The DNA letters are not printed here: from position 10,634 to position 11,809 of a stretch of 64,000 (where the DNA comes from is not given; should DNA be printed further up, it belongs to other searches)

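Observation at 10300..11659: GC-rich, hairpin-dense 470-bp non-coding block directly upstream of a second tyrosine-recombinase-like gene.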

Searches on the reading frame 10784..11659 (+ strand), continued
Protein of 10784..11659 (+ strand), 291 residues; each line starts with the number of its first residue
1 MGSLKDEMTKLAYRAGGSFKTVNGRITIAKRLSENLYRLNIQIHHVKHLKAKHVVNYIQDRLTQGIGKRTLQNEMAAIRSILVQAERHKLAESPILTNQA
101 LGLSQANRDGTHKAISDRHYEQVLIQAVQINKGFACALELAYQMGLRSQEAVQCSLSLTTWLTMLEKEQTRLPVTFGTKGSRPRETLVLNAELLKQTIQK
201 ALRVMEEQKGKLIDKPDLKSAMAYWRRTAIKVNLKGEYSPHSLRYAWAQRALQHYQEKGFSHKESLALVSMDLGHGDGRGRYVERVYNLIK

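Call 96: find_encoding_contigs(protein=P0003, flank=8000, max_places=2)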
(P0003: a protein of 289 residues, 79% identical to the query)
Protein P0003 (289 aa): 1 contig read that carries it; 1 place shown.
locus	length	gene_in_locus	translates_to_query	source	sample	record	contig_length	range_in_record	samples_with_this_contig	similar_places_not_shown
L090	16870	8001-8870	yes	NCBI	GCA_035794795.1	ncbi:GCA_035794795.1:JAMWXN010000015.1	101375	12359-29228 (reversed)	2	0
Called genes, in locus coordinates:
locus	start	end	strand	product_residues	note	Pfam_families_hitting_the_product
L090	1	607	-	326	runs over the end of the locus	PF02463:SMC_N (weak), PF00005:ABC_tran, PF13304:AAA_21 (weak), PF08352:oligo_HPY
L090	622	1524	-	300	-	PF12911:OppC_N, PF00528:BPD_transp_1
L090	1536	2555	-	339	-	PF19300:BPD_transp_1_N, PF00528:BPD_transp_1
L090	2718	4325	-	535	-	PF00496:SBP_bac_5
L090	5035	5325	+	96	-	PF20126:TumE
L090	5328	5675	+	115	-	PF25212:HVO_A0114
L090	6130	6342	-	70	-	PF13560:HTH_31, PF12844:HTH_19, PF01381:HTH_3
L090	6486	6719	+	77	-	PF13693:HTH_35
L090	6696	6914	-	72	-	PF12844:HTH_19, PF13560:HTH_31, PF01381:HTH_3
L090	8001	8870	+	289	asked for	PF12834:Phage_int_SAM_2, PF12835:Integrase_1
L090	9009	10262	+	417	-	PF12358:DUF3644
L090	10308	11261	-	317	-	PF00078:RVT_1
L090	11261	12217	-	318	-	PF28093:STM3845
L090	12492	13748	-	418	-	PF13356:Arm-DNA-bind_3, PF22022:Phage_int_M, PF00589:Phage_integrase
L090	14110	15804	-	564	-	PF08019:EptA_B_N, PF00884:Sulfatase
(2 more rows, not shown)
